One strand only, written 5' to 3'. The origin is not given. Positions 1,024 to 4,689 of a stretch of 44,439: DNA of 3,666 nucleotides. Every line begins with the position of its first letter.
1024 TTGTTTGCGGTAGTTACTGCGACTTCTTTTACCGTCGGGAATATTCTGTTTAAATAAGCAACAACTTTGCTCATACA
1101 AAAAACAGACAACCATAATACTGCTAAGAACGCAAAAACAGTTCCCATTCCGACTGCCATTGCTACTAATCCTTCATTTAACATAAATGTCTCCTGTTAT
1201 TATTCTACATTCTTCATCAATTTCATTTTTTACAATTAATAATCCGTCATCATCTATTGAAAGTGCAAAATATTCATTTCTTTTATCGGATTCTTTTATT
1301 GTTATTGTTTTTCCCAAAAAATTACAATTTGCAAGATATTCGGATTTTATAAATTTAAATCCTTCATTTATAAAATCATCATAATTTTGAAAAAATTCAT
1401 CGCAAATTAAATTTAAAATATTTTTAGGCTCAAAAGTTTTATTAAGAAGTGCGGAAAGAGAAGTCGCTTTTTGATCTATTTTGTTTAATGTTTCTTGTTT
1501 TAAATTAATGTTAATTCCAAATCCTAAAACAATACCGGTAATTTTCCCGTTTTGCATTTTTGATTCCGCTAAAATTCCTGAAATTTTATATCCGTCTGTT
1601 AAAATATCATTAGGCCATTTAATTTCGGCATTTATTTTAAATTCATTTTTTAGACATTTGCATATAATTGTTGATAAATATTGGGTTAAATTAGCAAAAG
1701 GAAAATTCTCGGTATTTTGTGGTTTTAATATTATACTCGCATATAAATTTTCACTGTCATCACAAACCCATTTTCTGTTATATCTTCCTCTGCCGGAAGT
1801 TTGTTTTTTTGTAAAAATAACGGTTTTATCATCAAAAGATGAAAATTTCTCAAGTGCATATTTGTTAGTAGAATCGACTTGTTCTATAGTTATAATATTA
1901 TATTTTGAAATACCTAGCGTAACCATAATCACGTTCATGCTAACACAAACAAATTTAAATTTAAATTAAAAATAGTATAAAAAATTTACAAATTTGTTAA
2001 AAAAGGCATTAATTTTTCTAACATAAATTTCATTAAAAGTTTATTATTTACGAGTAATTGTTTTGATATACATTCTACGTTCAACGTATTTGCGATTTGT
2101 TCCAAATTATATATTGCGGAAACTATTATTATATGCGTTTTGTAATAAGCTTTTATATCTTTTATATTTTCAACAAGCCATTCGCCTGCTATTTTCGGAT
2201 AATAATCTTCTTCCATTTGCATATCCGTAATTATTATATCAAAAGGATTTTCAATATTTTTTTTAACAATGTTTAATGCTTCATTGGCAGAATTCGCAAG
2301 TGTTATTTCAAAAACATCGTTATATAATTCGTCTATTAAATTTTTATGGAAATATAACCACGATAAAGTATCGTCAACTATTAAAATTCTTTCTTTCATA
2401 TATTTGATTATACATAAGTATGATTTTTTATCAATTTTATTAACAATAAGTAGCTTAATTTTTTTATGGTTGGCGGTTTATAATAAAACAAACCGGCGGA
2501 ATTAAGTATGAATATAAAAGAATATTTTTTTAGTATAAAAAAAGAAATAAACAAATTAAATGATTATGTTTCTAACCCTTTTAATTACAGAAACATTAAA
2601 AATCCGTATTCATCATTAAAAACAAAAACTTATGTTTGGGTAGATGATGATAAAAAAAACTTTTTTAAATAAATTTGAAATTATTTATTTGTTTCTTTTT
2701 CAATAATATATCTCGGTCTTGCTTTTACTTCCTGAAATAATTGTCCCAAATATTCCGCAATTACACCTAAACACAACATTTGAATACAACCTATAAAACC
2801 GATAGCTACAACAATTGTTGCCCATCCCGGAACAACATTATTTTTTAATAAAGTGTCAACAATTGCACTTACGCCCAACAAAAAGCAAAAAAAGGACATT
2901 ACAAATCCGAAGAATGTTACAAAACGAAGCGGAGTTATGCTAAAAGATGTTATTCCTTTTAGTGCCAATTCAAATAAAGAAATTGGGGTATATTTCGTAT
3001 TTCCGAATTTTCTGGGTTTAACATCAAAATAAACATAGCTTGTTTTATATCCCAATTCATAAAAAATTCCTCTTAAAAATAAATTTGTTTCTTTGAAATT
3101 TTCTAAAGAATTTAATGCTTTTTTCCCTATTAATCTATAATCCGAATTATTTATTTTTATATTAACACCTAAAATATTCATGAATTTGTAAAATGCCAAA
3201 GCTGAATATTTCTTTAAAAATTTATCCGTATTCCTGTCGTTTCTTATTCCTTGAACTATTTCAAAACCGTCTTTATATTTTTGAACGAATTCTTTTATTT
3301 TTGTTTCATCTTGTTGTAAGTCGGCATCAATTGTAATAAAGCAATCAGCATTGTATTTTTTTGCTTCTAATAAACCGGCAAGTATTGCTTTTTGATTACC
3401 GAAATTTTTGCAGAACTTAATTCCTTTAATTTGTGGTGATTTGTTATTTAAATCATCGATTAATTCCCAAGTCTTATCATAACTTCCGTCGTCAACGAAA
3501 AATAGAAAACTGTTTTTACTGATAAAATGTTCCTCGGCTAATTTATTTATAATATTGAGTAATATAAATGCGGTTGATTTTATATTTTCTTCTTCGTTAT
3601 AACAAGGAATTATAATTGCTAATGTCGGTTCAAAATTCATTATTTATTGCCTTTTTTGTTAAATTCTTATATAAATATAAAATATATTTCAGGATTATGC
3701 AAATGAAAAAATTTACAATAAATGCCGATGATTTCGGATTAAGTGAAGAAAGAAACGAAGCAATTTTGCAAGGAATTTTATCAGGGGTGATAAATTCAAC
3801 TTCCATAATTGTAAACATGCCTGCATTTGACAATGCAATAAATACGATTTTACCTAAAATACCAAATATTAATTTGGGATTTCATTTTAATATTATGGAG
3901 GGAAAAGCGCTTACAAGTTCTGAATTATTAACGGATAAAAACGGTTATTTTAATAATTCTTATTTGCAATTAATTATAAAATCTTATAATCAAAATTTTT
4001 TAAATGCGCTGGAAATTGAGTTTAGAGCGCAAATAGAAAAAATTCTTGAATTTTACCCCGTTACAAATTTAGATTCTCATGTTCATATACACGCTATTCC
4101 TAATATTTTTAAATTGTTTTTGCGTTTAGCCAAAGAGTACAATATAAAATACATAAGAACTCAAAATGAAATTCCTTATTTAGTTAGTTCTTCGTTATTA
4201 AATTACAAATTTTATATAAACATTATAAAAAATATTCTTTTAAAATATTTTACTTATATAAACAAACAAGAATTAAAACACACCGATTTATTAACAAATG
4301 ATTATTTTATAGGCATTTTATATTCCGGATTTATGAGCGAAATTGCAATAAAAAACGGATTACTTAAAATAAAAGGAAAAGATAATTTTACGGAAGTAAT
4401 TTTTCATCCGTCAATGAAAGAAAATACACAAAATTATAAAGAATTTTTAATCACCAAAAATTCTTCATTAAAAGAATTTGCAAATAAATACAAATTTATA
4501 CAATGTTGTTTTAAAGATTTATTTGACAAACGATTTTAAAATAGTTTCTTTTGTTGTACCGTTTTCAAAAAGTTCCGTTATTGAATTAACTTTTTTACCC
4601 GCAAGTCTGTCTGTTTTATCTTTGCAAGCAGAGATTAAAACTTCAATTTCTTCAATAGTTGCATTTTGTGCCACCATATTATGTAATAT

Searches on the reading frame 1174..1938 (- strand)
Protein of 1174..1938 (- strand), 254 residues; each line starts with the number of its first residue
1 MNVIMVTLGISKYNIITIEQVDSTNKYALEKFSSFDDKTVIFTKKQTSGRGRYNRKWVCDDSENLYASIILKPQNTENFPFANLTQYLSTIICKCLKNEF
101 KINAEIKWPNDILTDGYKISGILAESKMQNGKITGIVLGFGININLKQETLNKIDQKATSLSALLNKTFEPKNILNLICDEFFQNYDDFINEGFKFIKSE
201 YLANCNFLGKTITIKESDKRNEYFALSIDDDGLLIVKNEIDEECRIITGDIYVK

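Call 81: search_protein_families(library=pfam, proteins=[window:1174-1938:-], max_evalue=0.00001)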
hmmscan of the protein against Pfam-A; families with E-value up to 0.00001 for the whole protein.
window:1174-1938:- (254 aa): 2 families
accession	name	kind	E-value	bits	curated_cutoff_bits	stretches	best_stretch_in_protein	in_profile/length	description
PF03099.24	BPL_LplA_LipB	-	3.7e-19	69.4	21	1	19-143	3-133/133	Biotin/lipoate A/B protein ligase family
PF21948.1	LplA-B_cat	-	1.5e-07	32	27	1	58-182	68-199/200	Lipoyl protein ligase A/B catalytic domain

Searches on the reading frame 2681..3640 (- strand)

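Call 81: search_protein_families(library=pfam, proteins=[window:2681-3640:-], max_evalue=0.00001)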
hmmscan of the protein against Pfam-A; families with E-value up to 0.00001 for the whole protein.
window:2681-3640:- (319 aa): 1 family
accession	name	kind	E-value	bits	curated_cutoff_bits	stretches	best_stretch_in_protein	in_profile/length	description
PF00535.33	Glycos_transf_2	-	5.1e-20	72.5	23.3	1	9-177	2-165/168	Glycosyl transferase family 2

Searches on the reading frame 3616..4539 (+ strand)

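Call 81: search_protein_families(library=pfam, proteins=[window:3616-4539:+], max_evalue=0.00001)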
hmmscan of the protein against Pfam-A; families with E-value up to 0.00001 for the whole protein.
window:3616-4539:+ (307 aa): 1 family
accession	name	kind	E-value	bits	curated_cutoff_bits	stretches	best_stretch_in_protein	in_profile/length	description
PF04794.17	YdjC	-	2.4e-46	159.2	29.7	1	34-287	3-262/266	YdjC-like protein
